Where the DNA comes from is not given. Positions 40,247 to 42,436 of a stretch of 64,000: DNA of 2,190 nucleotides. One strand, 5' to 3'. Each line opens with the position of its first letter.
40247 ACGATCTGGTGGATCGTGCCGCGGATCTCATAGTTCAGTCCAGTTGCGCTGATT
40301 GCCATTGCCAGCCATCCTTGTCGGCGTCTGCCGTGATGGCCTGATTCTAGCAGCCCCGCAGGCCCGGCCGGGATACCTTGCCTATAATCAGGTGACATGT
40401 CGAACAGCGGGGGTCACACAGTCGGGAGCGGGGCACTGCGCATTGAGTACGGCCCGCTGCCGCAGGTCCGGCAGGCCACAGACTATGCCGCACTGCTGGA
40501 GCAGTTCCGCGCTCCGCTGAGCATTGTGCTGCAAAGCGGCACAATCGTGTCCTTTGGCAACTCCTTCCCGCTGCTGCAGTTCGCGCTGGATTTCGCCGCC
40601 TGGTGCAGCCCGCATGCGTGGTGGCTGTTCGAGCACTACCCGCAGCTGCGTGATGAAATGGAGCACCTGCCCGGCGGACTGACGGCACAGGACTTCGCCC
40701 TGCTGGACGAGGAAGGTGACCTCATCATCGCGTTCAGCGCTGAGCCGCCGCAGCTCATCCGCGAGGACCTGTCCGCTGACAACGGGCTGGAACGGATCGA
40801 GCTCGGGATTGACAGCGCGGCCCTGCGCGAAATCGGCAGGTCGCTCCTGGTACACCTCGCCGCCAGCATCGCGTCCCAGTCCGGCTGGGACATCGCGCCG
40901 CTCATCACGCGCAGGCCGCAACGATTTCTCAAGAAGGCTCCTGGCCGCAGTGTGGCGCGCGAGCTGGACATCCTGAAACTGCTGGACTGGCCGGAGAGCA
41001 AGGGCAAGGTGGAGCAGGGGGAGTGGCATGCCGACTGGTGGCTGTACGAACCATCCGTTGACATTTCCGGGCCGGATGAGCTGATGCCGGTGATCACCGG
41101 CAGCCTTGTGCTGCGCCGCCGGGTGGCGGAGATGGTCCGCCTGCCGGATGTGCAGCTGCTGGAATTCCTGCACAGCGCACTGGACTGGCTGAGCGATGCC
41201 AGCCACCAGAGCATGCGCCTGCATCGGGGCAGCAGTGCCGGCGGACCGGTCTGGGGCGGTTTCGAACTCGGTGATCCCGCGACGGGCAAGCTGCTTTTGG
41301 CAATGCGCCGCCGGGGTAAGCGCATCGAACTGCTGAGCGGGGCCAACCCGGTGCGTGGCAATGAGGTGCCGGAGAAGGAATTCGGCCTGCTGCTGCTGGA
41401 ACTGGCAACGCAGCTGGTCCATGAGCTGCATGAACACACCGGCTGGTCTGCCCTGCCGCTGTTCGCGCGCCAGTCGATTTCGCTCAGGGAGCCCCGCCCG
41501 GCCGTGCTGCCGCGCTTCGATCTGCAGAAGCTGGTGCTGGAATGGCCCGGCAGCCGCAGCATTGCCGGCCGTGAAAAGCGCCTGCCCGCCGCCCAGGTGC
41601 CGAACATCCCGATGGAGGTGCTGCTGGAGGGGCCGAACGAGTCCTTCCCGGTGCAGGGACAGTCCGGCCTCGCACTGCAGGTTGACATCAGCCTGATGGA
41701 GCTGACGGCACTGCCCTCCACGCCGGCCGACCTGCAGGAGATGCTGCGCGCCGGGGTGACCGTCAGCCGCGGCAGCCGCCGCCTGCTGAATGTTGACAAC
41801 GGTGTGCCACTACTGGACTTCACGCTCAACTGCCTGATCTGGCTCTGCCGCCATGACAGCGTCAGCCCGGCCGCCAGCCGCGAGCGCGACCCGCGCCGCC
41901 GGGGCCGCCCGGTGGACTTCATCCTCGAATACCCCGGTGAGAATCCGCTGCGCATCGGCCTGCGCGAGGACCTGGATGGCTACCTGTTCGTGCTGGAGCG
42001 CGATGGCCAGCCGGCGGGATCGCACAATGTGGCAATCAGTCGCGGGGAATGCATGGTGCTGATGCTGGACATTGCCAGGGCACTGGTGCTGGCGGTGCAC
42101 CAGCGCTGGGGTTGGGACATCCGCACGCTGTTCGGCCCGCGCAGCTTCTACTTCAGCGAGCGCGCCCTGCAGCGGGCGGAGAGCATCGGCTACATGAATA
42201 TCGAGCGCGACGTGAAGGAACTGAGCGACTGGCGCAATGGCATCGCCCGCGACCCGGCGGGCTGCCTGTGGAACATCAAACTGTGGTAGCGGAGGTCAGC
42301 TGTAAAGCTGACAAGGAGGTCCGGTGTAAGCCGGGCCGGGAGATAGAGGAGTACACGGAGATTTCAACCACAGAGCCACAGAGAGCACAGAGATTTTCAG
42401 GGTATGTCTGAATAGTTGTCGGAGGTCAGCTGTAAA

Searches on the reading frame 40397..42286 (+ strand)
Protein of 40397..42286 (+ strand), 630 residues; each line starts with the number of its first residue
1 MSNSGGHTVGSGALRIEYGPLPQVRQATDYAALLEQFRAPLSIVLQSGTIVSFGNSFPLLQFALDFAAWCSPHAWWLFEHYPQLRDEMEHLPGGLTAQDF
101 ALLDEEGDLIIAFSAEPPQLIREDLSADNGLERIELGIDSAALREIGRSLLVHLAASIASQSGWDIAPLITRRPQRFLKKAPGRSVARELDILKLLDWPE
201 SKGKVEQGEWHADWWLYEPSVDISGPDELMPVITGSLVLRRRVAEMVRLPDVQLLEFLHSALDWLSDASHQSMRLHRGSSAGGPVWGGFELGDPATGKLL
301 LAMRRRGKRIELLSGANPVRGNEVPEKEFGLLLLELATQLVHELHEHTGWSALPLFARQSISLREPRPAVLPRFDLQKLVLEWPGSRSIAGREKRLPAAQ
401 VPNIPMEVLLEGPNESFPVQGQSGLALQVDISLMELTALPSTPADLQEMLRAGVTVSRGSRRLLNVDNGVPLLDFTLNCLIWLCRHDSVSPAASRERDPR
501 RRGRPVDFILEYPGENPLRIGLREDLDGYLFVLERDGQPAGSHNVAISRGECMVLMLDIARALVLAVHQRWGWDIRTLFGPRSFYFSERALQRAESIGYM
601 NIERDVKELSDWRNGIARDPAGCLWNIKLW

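Call 9: search_protein_families(library=pfam, proteins=[window:40397-42286:+], max_evalue=0.1)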
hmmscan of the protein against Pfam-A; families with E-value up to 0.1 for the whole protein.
window:40397-42286:+ (630 aa): 0 families

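Call 14: find_encoding_contigs(protein=window:40397-42286:+, flank=6000, max_places=10)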
Protein window:40397-42286:+ (630 aa): 5 contigs read that carry it; 4 places shown.
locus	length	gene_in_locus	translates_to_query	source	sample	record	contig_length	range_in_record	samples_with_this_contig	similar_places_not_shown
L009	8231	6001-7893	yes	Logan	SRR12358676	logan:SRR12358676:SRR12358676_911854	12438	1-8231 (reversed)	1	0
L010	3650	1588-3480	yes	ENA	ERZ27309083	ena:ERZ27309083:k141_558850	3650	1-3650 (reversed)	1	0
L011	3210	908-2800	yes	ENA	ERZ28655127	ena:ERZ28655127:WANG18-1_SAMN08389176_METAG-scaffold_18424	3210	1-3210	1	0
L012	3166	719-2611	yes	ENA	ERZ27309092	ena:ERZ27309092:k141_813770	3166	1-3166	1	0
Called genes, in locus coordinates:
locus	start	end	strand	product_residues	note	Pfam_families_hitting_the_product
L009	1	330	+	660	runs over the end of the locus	PF18911:PKD_4, PF00801:PKD, PF18911:PKD_4, PF18911:PKD_4, PF00801:PKD, PF18911:PKD_4, PF18911:PKD_4, PF00801:PKD, +13 more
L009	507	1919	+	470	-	PF03062:MBOAT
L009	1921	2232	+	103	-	-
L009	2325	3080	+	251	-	PF00657:Lipase_GDSL (weak), PF04311:DUF459, PF13472:Lipase_GDSL_2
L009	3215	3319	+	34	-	-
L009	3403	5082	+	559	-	-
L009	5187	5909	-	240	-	PF01987:AIM24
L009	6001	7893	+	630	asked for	-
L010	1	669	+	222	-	?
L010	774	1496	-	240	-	PF01987:AIM24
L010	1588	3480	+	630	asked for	-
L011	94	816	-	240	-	PF01987:AIM24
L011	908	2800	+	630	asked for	-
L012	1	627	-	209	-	?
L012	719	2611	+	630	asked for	-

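Call 26: find_homologous_proteins(query=window:40397-42286:+, max_evalue=1e-10)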
Query window:40397-42286:+ (630 aa): 5 proteins with E <= 1e-10 among 8000 candidates.
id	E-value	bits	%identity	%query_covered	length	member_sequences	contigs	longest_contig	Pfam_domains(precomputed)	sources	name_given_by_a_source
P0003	0.0e+0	1367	95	100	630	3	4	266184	-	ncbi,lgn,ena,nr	ncbi:hypothetical protein KDL29_05405 [bacterium]|nr:hypothetical protein [bacterium]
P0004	0.0e+0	1260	97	55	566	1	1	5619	-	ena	-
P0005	1.1e-202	693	55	98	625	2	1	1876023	-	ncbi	ncbi:MAG: hypothetical protein R3F46_02095 [bacterium]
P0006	8.7e-153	528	54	73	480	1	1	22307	-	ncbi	-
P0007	1.9e-144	501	42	99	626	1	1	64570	-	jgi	jgi:hypothetical protein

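Call 27: find_encoding_contigs(protein=P0003, flank=8000, max_places=6)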
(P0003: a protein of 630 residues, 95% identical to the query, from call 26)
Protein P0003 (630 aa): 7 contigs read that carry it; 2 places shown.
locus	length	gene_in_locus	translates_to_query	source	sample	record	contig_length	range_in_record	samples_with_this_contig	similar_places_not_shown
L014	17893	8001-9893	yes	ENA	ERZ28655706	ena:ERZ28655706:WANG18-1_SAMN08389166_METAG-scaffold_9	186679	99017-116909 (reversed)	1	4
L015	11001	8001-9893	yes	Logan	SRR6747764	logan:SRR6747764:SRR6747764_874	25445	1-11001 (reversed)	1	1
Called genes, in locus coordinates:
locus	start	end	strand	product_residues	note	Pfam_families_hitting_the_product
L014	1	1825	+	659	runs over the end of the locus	PF18911:PKD_4, PF00801:PKD, PF18911:PKD_4, PF18911:PKD_4, PF00801:PKD, PF18911:PKD_4, PF18911:PKD_4, PF18911:PKD_4, +14 more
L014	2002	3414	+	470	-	PF03062:MBOAT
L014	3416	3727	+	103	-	-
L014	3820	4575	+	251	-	PF00657:Lipase_GDSL (weak), PF04311:DUF459, PF13472:Lipase_GDSL_2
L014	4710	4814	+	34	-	-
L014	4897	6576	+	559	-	-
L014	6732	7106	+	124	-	PF05635:23S_rRNA_IVP, PF22296:bAvd (weak)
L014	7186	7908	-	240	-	PF01987:AIM24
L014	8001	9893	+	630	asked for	-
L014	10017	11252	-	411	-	PF00155:Aminotran_1_2, PF01212:Beta_elim_lyase (weak), PF00202:Aminotran_3 (weak)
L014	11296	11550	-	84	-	PF00550:PP-binding (weak)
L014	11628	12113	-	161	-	-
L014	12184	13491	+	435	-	PF02881:SRP54_N, PF00448:SRP54, PF01656:CbiA (weak), PF16575:CLP1_P (faint), PF02978:SRP_SPB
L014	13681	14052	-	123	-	-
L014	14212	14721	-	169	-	PF00293:NUDIX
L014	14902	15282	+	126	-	PF03992:ABM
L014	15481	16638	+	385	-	-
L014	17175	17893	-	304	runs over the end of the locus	PF02511:Thy1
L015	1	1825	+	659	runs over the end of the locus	PF18911:PKD_4, PF00801:PKD, PF18911:PKD_4, PF18911:PKD_4, PF00801:PKD, PF18911:PKD_4, PF18911:PKD_4, PF18911:PKD_4, +14 more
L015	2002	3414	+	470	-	PF03062:MBOAT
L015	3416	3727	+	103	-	-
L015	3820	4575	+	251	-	PF00657:Lipase_GDSL (weak), PF04311:DUF459, PF13472:Lipase_GDSL_2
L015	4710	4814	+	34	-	-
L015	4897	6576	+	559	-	-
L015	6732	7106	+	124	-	PF05635:23S_rRNA_IVP, PF22296:bAvd (weak)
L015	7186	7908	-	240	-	PF01987:AIM24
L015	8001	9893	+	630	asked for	-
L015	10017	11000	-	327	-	?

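Call 28: find_encoding_contigs(protein=P0006, flank=8000, max_places=4)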
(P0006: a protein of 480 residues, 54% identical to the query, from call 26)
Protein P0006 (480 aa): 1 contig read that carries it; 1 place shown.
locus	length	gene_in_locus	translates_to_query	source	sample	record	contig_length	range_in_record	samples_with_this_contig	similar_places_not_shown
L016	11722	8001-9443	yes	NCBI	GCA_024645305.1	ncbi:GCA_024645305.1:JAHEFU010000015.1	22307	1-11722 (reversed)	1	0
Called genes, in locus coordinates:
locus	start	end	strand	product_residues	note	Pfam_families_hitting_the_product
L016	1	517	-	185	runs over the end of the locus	PF13302:Acetyltransf_3, PF00583:Acetyltransf_1 (weak)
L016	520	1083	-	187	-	PF13302:Acetyltransf_3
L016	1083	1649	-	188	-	PF13302:Acetyltransf_3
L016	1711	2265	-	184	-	PF13302:Acetyltransf_3, PF00583:Acetyltransf_1 (weak)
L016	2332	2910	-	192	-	-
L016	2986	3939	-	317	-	PF13401:AAA_22 (faint), PF13175:AAA_15 (faint), PF00005:ABC_tran, PF02463:SMC_N (weak), PF13304:AAA_21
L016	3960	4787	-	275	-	PF13489:Methyltransf_23, PF05175:MTS (weak), PF05401:NodS (weak), PF02353:CMAS (weak), PF08241:Methyltransf_11, PF08242:Methyltransf_12, PF13649:Methyltransf_25, PF13847:Methyltransf_31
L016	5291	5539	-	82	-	-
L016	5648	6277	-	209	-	PF07638:Sigma70_ECF (faint), PF04542:Sigma70_r2, PF08281:Sigma70_r4_2, PF04545:Sigma70_r4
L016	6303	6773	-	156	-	PF00903:Glyoxalase, PF13468:Glyoxalase_3, PF13669:Glyoxalase_4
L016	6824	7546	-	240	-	PF01987:AIM24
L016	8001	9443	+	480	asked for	-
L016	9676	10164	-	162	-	-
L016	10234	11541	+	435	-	PF02881:SRP54_N, PF00448:SRP54, PF01656:CbiA (weak), PF16575:CLP1_P (faint), PF02978:SRP_SPB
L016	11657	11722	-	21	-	?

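Call 29: find_encoding_contigs(protein=P0007, flank=8000, max_places=4)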
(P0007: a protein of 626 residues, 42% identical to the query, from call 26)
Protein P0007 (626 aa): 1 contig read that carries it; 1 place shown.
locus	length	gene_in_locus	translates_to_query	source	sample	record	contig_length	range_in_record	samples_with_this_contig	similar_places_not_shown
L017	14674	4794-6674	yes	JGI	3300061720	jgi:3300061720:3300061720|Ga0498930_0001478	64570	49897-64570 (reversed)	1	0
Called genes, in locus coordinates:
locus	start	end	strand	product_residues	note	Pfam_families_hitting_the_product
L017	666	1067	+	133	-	PF19762:DUF6249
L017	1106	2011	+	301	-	-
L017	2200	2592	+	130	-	PF13374:TPR_10 (faint), PF13428:TPR_14 (faint), PF14559:TPR_19 (faint), PF07719:TPR_2 (faint), PF00515:TPR_1 (faint), PF13181:TPR_8 (weak)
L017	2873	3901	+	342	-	PF00144:Beta-lactamase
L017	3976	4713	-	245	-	PF01987:AIM24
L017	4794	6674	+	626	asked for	-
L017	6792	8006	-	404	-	PF00155:Aminotran_1_2, PF01212:Beta_elim_lyase (weak), PF00202:Aminotran_3 (weak)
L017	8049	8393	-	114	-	-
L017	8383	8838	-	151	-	-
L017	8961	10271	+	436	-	PF02881:SRP54_N, PF00448:SRP54, PF01656:CbiA (weak), PF02978:SRP_SPB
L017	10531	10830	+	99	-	-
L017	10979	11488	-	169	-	PF00293:NUDIX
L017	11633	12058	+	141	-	PF03992:ABM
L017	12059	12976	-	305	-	PF02511:Thy1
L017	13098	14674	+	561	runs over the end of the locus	PF01432:Peptidase_M3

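Call 41: search_protein_families(library=ncbifam, proteins=[window:40397-42286:+], max_evalue=1)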
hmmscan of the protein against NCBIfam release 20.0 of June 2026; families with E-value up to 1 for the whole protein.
window:40397-42286:+ (630 aa): 0 families

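Call 103: search_protein_families(library=padloc, proteins=[window:40397-42286:+], max_evalue=0.1)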
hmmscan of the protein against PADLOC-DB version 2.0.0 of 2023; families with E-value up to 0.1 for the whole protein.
window:40397-42286:+ (630 aa): 0 families

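Call 118: find_encoding_contigs(protein=P0004, flank=6000, max_places=4)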
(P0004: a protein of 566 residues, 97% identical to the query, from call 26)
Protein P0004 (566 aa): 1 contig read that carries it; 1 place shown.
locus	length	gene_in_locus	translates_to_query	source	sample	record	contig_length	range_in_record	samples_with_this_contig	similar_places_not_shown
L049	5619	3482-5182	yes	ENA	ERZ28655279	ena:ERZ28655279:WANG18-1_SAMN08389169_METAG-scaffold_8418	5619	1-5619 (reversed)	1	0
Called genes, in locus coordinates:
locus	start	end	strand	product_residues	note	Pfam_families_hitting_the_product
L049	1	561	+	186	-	?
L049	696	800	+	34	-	-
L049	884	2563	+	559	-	-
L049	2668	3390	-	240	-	PF01987:AIM24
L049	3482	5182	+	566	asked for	-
